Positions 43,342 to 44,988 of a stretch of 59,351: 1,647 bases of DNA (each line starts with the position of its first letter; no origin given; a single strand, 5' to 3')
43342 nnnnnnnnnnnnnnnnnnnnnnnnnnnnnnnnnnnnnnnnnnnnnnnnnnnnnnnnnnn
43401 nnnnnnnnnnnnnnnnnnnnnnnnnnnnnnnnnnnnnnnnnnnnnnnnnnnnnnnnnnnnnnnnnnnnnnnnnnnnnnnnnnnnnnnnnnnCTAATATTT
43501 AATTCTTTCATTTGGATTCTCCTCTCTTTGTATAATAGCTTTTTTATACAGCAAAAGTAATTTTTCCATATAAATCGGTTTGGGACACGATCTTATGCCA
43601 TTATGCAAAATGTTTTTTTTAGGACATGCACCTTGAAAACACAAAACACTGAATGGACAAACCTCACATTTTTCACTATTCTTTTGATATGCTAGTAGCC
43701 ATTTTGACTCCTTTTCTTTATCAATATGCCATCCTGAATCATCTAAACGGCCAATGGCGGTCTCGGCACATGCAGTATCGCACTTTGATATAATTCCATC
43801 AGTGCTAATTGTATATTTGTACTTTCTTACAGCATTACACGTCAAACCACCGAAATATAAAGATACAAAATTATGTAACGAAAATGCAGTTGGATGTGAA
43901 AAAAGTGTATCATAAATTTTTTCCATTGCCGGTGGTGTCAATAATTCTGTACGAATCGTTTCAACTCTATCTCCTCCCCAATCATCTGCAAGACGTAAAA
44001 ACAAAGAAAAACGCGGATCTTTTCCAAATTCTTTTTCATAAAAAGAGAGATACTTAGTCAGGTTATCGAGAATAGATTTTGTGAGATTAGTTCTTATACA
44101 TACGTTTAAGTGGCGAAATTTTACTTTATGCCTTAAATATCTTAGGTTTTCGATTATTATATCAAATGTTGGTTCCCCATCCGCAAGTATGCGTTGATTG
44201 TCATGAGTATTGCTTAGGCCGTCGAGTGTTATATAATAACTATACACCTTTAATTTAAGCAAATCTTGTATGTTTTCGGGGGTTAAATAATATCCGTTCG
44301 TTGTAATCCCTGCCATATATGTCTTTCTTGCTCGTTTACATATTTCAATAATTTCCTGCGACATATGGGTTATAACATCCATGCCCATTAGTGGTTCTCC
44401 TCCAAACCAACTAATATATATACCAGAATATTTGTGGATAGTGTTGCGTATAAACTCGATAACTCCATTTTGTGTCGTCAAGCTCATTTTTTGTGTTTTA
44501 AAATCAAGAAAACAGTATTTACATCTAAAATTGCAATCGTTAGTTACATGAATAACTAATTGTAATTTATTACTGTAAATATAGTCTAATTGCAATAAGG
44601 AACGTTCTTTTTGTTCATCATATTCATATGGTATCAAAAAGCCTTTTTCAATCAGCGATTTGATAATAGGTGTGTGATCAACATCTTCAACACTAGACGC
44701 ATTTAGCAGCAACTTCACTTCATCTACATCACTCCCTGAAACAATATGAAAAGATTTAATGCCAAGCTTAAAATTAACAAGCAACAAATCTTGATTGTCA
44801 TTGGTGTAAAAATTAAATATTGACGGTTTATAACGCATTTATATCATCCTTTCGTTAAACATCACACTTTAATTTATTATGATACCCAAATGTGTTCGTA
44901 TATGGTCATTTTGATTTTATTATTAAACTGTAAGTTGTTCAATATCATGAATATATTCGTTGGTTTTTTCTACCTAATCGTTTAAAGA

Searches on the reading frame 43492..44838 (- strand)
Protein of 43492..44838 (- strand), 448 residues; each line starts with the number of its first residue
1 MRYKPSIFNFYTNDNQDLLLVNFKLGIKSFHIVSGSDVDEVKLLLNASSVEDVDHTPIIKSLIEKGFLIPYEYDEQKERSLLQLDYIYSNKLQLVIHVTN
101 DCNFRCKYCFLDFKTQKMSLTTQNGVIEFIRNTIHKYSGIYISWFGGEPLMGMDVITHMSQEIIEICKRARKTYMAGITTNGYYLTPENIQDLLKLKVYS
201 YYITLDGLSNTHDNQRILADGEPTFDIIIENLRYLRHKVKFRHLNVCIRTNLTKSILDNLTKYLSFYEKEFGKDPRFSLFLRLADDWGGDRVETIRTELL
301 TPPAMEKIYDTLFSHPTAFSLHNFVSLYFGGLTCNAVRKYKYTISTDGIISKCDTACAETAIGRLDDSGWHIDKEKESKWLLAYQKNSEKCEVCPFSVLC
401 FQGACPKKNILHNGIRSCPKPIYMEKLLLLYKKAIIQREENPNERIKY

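Call 3: search_protein_families(library=ncbifam, proteins=[window:43492-44838:-], max_evalue=0.01)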
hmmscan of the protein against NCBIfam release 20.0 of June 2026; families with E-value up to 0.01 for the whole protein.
window:43492-44838:- (448 aa): 73 families (the best 25 are shown)
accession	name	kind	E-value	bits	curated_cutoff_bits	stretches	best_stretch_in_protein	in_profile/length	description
TIGR04463.1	rSAM_vs_C_rich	equivalog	1.8e-45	155.5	525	1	54-414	43-403/438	TIGR04463 family radical SAM/SPASM RiPP maturase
TIGR04334.1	rSAM_Clo7bot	equivalog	8e-45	153.3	600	1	56-425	53-425/440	radical SAM/SPASM domain Clo7bot peptide maturase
NF038107.1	rSAM_NF038107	equivalog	2.2e-36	125.6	600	1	39-403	32-399/444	Cys-every-fifth radical SAM/SPASM peptide maturase CefB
NF052473.1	rSAM_FlmE_OhkG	exception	5.7e-33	114.3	500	1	12-265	12-274/481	FlmE/OhkG family radical SAM/SPASM peptide maturase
NF047865.1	rSAM_PapB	equivalog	1.2e-30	106.9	340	1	94-257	5-166/330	PapB family radical SAM/SPASM ranthipeptide maturase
TIGR04280.1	geopep_mat_rSAM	hypoth_equivalog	1.8e-29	103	400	1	60-239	51-234/428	geopeptide radical SAM maturase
TIGR04068.1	rSAM_ocin_clost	equivalog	1.6e-27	96.5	500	1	46-251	37-248/462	Cys-rich peptide radical SAM maturase CcpM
TIGR03906.1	quino_hemo_SAM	equivalog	2.7e-23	82.4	453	1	58-263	63-267/467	quinohemoprotein amine dehydrogenase maturation protein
TIGR04148.1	GG_samocin_CFB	equivalog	2.6e-21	76.3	300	1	92-278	17-212/411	radical SAM peptide maturase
TIGR03942.1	sulfatase_rSAM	equivalog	6.9e-21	74.7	349.45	2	98-254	7-168/363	anaerobic sulfatase maturase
TIGR03974.1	rSAM_six_Cys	equivalog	7.3e-21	74.6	425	1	92-261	97-268/451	thioether cross-link-forming SCIFF peptide maturase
TIGR04064.1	rSAM_nif11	equivalog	2e-20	72.9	518.7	1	92-236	78-225/459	nif11-like peptide radical SAM maturase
TIGR04115.1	rSAM_Cxxx_rpt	equivalog_domain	2.4e-20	73.4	350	1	96-248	6-168/359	radical SAM peptide maturase, CXXX-repeat target family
NF035951.1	rSAM_RumMC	equivalog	2.8e-19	69.2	720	1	59-239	77-263/510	RumMC family radical SAM sactipeptide maturase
NF040492.1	not_ScfB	exception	1.4e-18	67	855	1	59-273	65-279/450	ScfB-related radical SAM/SPASM orphan maturase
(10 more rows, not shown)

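Call 4: search_protein_families(library=pfam, proteins=[window:43492-44838:-], max_evalue=0.01)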
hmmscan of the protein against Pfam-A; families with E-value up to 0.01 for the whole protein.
window:43492-44838:- (448 aa): 2 families
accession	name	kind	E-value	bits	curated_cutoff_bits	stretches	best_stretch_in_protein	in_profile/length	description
PF04055.27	Radical_SAM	-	3.1e-17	63.7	29.5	1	97-240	2-142/166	Radical SAM superfamily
PF13353.11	Fer4_12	-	2.3e-06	28.4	22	1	97-186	10-95/137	4Fe-4S single cluster domain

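Call 8: find_homologous_proteins(query=window:43492-44838:-, max_evalue=1e-20)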
Query window:43492-44838:- (448 aa): 659 proteins with E <= 1e-20 among 8000 candidates; the best 120 are listed.
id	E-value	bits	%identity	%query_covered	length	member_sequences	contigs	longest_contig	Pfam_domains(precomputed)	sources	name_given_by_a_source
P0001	0.0e+0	1033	100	100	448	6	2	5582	PF04055.28,PF13353.12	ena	-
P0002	1.5e-242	823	79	98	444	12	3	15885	PF04055.28,PF13353.12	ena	-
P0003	2.9e-181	621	58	99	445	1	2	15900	PF04055.28,PF13353.12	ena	-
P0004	4.3e-181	621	59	99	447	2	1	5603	PF04055.28,PF13353.12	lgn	-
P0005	2.0e-177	609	59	98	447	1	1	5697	PF04055.28,PF13353.12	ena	-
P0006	1.0e-176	606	56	98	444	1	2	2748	PF04055.28,PF13353.12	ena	-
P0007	4.4e-174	598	55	99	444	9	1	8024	PF04055.28,PF13353.12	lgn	-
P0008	1.6e-171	589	56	99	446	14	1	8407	PF04055.28,PF13353.12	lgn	-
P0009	6.0e-171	587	58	97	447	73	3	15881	PF04055.28,PF13353.12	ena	-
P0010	7.3e-171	587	57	98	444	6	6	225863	PF04055.28,PF13353.12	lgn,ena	-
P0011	1.3e-170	586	56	98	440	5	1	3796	PF04055.28,PF13353.12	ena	-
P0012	3.2e-170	585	54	97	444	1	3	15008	PF04055.28,PF13353.12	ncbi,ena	-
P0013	1.5e-168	579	55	98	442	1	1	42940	PF04055.28,PF13353.12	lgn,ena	-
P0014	1.5e-168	579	55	98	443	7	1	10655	PF04055.28,PF13353.12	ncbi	-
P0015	6.9e-167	574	55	97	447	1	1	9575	PF04055.28,PF13353.12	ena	-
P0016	2.3e-165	569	56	97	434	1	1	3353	PF04055.28,PF13353.12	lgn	-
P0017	1.4e-164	566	54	97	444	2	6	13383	PF04055.28,PF13353.12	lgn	-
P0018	2.3e-152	526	52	98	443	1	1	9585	PF04055.28,PF13353.12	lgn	-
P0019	1.6e-118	415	44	97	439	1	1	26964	PF04055.28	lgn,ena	-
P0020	2.9e-118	414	46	97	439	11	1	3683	PF04055.28,PF13353.12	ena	-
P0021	1.9e-116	408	43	97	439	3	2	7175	PF04055.28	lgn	-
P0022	2.9e-116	407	45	96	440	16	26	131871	PF04055.28,PF13353.12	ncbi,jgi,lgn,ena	jgi:hypothetical protein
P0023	9.6e-116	405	44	97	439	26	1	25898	PF04055.28,PF13353.12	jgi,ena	-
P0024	1.6e-114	401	45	98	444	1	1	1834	PF04055.28,PF13353.12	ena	-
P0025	2.1e-114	401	45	96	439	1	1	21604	PF04055.28,PF13353.12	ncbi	-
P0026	3.3e-114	400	44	95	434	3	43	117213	PF04055.28,PF13353.12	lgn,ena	-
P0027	4.6e-113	397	43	98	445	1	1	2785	PF04055.28,PF13353.12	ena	-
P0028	5.4e-113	396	44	96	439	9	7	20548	PF04055.28,PF13353.12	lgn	-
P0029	1.1e-111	392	43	93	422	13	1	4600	PF04055.28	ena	-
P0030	2.4e-111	391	46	86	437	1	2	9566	PF04055.28,PF13353.12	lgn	-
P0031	2.2e-109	384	42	97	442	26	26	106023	PF04055.28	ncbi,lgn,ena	-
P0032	9.8e-108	379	41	98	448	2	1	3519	PF04055.28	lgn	-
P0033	5.3e-107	377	42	97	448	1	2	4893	PF04055.28,PF13353.12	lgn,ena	-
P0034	7.4e-106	373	47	85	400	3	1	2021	PF04055.28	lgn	-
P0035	1.9e-105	371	44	91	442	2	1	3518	PF04055.28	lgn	-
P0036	1.8e-103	365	42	91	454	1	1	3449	PF04055.28,PF13353.12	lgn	-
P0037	2.6e-102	361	43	96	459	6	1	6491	PF04055.28,PF13353.12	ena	-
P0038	2.0e-101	358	42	92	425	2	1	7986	PF04055.28,PF13353.12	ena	-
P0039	2.1e-100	355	44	85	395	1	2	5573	PF04055.28,PF13353.12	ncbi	ncbi:MAG: radical SAM protein, partial [Romboutsia sp.]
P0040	4.6e-99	350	39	96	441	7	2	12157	PF04055.28,PF13353.12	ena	-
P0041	2.9e-98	348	38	96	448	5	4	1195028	PF04055.28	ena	-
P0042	3.3e-98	348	39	97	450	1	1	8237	PF04055.28,PF13353.12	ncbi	-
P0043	2.1e-97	345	41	97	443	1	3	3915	PF04055.28,PF13353.12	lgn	-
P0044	4.9e-97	344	43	90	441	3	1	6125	PF04055.28,PF13353.12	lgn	-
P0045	7.3e-97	343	41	93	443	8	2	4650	PF04055.28,PF13353.12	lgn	-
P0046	8.1e-97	343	46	77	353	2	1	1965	PF04055.28,PF13353.12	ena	-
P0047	1.7e-96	342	40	93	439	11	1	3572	PF04055.28,PF13353.12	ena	-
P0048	4.8e-96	340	41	93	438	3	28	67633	PF04055.28,PF13353.12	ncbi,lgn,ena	-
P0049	5.1e-96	340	41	90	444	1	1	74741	PF04055.28,PF13353.12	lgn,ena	-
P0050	8.1e-96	340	40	96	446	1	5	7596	PF04055.28,PF13353.12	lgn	-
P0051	3.9e-95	337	42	96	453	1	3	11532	PF04055.28,PF13353.12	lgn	-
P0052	4.8e-95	337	40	94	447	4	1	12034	PF04055.28,PF13353.12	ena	-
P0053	6.9e-95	337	42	90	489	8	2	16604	PF04055.28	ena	-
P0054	8.8e-94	333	41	90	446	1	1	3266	PF04055.28,PF13353.12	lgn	-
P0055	9.4e-94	333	42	90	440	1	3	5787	PF04055.28,PF13353.12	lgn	-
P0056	1.6e-93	332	41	90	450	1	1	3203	PF04055.28,PF13353.12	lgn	-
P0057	1.9e-93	332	41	92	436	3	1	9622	PF04055.28,PF13353.12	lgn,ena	-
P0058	6.5e-93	330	45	79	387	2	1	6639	PF04055.28,PF13353.12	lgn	-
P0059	1.2e-92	329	41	92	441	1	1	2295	PF04055.28,PF13353.12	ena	-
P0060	4.1e-92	327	41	85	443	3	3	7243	PF04055.28,PF13353.12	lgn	-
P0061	6.3e-92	327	41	89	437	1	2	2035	PF04055.28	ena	-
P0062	1.0e-91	326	40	90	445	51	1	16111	PF04055.28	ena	-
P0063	8.0e-91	323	38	96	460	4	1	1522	PF04055.28,PF13353.12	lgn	-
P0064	8.6e-91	323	40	93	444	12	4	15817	PF04055.28,PF13353.12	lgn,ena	-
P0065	1.3e-89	319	38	97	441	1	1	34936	PF04055.28,PF13353.12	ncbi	-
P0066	7.6e-89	317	40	92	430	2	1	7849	PF04055.28,PF13353.12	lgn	-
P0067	2.0e-88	315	38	91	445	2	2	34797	PF04055.28,PF13353.12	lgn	-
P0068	5.7e-88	314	39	97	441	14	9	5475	PF04055.28,PF13353.12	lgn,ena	-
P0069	6.2e-88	314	39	91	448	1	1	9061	PF04055.28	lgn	-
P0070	9.7e-88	313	37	98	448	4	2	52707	PF04055.28,PF13353.12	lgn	-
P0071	3.8e-87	311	39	93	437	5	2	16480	PF04055.28,PF13353.12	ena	-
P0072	8.5e-87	310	40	96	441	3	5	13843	PF04055.28,PF13353.12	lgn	-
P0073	1.0e-86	310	38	91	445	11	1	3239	PF04055.28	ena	-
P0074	1.4e-83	299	37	92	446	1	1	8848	PF04055.28,PF13353.12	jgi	jgi:uncharacterized protein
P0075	5.4e-83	297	39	91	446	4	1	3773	PF04055.28,PF13353.12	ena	-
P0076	5.4e-83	297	48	65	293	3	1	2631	PF04055.28,PF13353.12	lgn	-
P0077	9.6e-83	297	37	93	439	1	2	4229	PF04055.28,PF13353.12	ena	-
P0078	1.3e-82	296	38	91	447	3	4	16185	PF04055.28,PF13353.12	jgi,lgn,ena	-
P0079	3.4e-82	295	37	91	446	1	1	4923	PF04055.28,PF13353.12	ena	-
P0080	1.6e-80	289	36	100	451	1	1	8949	PF04055.28,PF13353.12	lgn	-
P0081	2.8e-80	288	40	91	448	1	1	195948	PF04055.28,PF13353.12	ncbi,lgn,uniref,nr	ncbi:radical SAM/SPASM domain-containing protein [Vallitalea longa]|uniref:Radical SAM/SPASM domain-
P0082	9.4e-80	287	37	93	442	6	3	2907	PF04055.28,PF13353.12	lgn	-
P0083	5.5e-79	284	37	93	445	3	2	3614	PF04055.28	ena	-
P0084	5.5e-79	284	51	58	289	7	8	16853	PF04055.28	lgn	-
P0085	2.9e-77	279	34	96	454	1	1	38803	PF04055.28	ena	-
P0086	1.1e-76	277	37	91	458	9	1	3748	PF04055.28,PF13353.12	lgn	-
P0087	1.7e-76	276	38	94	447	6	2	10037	PF04055.28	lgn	-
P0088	2.1e-75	272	36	98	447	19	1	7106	PF04055.28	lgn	-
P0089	6.9e-75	271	35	94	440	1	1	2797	PF04055.28,PF13353.12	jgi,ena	-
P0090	9.4e-75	270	37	91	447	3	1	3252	PF04055.28,PF13353.12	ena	-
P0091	2.4e-74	269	35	96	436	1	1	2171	PF04055.28,PF13353.12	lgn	-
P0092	3.2e-74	269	38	81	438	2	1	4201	PF04055.28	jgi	-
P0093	4.3e-74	268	37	92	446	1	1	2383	PF04055.28,PF13353.12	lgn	-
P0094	9.0e-74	267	36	92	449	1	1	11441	PF04055.28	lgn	-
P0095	2.7e-72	262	35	93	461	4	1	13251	PF04055.28,PF13353.12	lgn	-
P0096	6.5e-72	261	37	94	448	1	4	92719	PF04055.28,PF13353.12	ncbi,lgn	-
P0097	1.3e-71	260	35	98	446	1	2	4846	PF04055.28,PF13353.12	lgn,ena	-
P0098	2.5e-70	256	35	96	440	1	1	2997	PF04055.28,PF13353.12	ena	-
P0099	5.6e-70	255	35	95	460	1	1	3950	PF04055.28,PF13353.12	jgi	-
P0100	1.6e-69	253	39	78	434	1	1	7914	PF04055.28,PF13353.12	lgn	-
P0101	2.8e-69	252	34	96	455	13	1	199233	PF04055.28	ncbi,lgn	-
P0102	1.4e-68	250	36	91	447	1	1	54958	PF04055.28,PF13353.12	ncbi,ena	-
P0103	1.6e-68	250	36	93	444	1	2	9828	PF04055.28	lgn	-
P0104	1.3e-67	247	34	96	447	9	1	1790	PF04055.28,PF13353.12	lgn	-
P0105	1.6e-67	246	35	79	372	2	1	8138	PF04055.28,PF13353.12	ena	-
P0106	1.9e-67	246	35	93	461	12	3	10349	PF04055.28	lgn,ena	-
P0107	4.1e-67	245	36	94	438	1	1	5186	PF04055.28,PF13353.12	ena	-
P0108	3.1e-66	242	36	86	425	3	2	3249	PF04055.28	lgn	-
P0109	8.9e-66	241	37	79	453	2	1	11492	PF04055.28,PF13353.12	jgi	-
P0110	2.5e-65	239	33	90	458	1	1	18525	PF04055.28,PF13353.12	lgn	-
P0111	2.8e-65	239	33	90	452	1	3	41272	PF04055.28,PF13353.12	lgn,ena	-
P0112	6.5e-65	238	35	79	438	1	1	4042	PF04055.28,PF13353.12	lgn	-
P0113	7.5e-65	238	36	84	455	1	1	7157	PF04055.28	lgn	-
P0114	1.0e-64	237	33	96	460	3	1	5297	PF04055.28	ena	-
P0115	2.3e-64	236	33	95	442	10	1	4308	PF04055.28,PF13353.12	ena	-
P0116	2.4e-64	236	34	98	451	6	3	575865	PF04055.28,PF13353.12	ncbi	-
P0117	6.3e-64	235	35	90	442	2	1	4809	PF04055.28,PF13353.12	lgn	-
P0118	6.3e-64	235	38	77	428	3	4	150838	PF04055.28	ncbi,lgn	-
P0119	3.5e-63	232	34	90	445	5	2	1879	PF04055.28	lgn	-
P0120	8.8e-63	231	35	94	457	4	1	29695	PF04055.28,PF13353.12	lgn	-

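Call 10: find_related_loci(query=A1, collection=genome_contigs, flank=6000)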
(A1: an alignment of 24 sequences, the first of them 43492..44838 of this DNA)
Query A1 (448 aa) in genome_contigs; peptide patterns used: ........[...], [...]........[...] (x = any residue, [..] = any of these).
600 stretches matched a pattern (row limit reached: there are more); 406 encode a relative of the query (tblastn E <= 1e-3); the best 80 are kept; 80 distinct loci.
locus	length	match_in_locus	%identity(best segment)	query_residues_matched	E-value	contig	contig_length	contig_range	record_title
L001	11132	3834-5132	44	1-434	5e-119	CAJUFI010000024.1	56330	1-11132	MAG TPA_asm: uncultured Acetatifactor sp. isolate MGBC130773 genome assembly, contig: MGBC130773.24, whole genome shotgu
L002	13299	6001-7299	43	1-434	2e-118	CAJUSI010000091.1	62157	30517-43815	MAG TPA_asm: uncultured Acetatifactor sp. isolate MGBC165149 genome assembly, contig: MGBC165149.91, whole genome shotgu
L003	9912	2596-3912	33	3-441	2e-73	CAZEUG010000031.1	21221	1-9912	MAG TPA_asm: uncultured Oscillospiraceae bacterium isolate SRP350583_co3_72 genome assembly, contig: NODE_2574_length_21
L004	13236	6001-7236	34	4-414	3e-73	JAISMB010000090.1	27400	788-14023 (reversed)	MAG: Spirochaetaceae bacterium isolate Im510_bin15 k119_2900580, whole genome shotgun sequence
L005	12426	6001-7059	36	56-408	2e-70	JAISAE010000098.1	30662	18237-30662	MAG: Treponema sp. isolate Gx481_bin13 k119_1216938, whole genome shotgun sequence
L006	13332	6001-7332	40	3-434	4e-94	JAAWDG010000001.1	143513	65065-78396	MAG: Clostridiales bacterium isolate ABMPRH_136_1 k141_31969, whole genome shotgun sequence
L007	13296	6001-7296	31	4-427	8e-68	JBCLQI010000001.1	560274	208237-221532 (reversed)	Lachnospiraceae bacterium 48-33 voucher GPTB0118 scaffold1, whole genome shotgun sequence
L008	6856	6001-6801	45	1-266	1e-64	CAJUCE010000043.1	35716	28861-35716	MAG TPA_asm: uncultured Acetatifactor sp. isolate MGBC117628 genome assembly, contig: MGBC117628.43, whole genome shotgu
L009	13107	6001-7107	37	60-431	3e-64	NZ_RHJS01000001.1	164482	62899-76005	Schaedlerella arabinosiphila strain DSM 106076 2_quiver_pilon, whole genome shotgun sequence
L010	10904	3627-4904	32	2-419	5e-61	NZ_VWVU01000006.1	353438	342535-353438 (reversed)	Nocardiopsis quinghaiensis strain YIM 28A4 contig006, whole genome shotgun sequence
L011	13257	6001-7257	31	1-419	5e-60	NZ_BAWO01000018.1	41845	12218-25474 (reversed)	Parageobacillus caldoxylosilyticus NBRC 107762, whole genome shotgun sequence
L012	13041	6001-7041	34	66-412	2e-57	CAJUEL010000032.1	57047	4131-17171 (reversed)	MAG TPA_asm: uncultured Eisenbergiella sp. isolate MGBC129248 genome assembly, contig: MGBC129248.32, whole genome shotg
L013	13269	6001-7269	31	2-426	2e-56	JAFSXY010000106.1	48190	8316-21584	MAG: Clostridia bacterium isolate RGIG3575 Goat_Rumen.Co__c1600646, whole genome shotgun sequence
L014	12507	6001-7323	30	1-440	3e-56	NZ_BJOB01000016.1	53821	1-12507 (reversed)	Kurthia gibsonii strain NBRC 15534 sequence016, whole genome shotgun sequence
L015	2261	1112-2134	36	81-418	2e-57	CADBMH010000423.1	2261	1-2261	MAG: uncultured Lachnospiraceae bacterium isolate RUG14099 genome assembly, contig: RUG14099_asm_423, whole genome shotg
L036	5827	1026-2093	29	62-410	5e-50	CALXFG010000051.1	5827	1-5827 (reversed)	MAG: uncultured Clostridia bacterium isolate BRZ_GN__bin76 genome assembly, contig: BRZ_GN__NODE_13284_length_5827_cov_2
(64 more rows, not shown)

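Call 11: find_encoding_contigs(protein=P0002, flank=7000, max_places=2)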
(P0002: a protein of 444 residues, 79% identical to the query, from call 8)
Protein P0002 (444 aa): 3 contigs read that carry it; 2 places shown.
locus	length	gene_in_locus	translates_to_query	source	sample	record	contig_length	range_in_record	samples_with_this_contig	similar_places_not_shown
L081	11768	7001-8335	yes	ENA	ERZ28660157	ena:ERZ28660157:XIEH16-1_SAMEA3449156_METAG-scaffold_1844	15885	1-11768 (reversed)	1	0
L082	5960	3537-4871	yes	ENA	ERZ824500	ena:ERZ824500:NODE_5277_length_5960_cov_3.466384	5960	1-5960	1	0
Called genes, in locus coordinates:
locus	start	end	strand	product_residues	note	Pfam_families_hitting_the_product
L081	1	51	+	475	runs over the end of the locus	PF00206:Lyase_1, PF10397:ADSL_C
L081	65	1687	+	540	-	PF06418:CTP_synth_N, PF00117:GATase, PF07722:Peptidase_C26 (weak)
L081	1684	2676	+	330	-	PF00117:GATase, PF07722:Peptidase_C26 (weak), PF02540:NAD_synthase (weak)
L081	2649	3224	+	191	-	PF00958:GMP_synt_C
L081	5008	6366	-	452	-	-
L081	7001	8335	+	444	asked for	PF04055:Radical_SAM, PF13353:Fer4_12 (weak)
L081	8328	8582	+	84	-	PF00550:PP-binding (weak)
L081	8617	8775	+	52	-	-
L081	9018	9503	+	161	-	-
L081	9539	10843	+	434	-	-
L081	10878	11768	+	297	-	?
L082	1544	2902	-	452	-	-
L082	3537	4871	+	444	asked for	PF04055:Radical_SAM, PF13353:Fer4_12 (weak)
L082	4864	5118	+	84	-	PF00550:PP-binding (weak)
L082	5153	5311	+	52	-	-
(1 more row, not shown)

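Call 12: find_encoding_contigs(protein=P0003, flank=7000, max_places=2)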
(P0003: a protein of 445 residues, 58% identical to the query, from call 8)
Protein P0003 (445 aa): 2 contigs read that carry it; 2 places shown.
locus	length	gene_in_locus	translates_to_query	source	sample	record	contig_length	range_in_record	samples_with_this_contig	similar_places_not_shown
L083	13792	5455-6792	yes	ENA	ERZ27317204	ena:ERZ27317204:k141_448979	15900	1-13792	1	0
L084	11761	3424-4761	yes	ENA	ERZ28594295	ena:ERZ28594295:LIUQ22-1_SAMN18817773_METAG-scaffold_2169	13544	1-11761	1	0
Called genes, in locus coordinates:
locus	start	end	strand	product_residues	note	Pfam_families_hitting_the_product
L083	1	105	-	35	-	?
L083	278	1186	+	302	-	PF02899:Phage_int_SAM_1, PF00589:Phage_integrase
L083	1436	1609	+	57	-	-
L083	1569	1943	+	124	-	-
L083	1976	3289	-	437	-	PF14501:HATPase_c_5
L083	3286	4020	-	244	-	PF00072:Response_reg, PF04397:LytTR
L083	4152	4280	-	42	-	-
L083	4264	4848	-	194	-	PF04647:AgrB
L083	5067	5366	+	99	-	-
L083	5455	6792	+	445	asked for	PF04055:Radical_SAM, PF13353:Fer4_12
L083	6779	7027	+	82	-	PF00550:PP-binding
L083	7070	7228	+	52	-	-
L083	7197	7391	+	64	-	-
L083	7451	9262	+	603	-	PF00082:Peptidase_S8 (weak), PF07755:DUF1611 (weak)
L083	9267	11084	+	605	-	PF00005:ABC_tran, PF02463:SMC_N (faint)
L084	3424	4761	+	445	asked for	PF04055:Radical_SAM, PF13353:Fer4_12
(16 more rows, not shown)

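Call 13: find_encoding_contigs(protein=P0010, flank=7000, max_places=2)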
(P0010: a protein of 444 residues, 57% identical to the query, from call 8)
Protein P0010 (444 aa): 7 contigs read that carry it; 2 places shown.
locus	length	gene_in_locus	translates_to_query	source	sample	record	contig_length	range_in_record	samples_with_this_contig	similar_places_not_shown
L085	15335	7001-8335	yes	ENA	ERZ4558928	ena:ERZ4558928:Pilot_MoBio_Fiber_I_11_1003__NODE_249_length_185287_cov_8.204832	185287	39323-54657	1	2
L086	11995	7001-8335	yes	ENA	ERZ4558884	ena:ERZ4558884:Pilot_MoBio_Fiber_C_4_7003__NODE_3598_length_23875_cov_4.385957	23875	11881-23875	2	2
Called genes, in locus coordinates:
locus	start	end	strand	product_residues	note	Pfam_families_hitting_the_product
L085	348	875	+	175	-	PF13560:HTH_31, PF01381:HTH_3, PF12844:HTH_19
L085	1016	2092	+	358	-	PF03054:tRNA_Me_trans, PF20259:tRNA_Me_trans_M, PF20258:tRNA_Me_trans_C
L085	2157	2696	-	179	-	PF00210:Ferritin, PF02915:Rubrerythrin, PF21349:RUBY_RBDX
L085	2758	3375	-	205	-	PF01613:Flavin_Reduct, PF21349:RUBY_RBDX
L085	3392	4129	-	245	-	PF00106:adh_short, PF08659:KR, PF23441:SDR, PF13561:adh_short_C2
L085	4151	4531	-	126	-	PF01475:FUR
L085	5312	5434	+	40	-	-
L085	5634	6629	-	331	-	-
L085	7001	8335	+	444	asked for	PF04055:Radical_SAM, PF13353:Fer4_12 (weak)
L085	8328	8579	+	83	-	PF00550:PP-binding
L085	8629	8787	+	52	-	-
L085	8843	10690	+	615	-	PF00082:Peptidase_S8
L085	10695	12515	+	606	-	PF00005:ABC_tran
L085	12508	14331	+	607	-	PF00005:ABC_tran, PF02463:SMC_N (faint)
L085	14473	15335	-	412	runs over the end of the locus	PF14689:SPOB_a (weak), PF14501:HATPase_c_5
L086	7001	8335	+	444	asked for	PF04055:Radical_SAM, PF13353:Fer4_12 (weak)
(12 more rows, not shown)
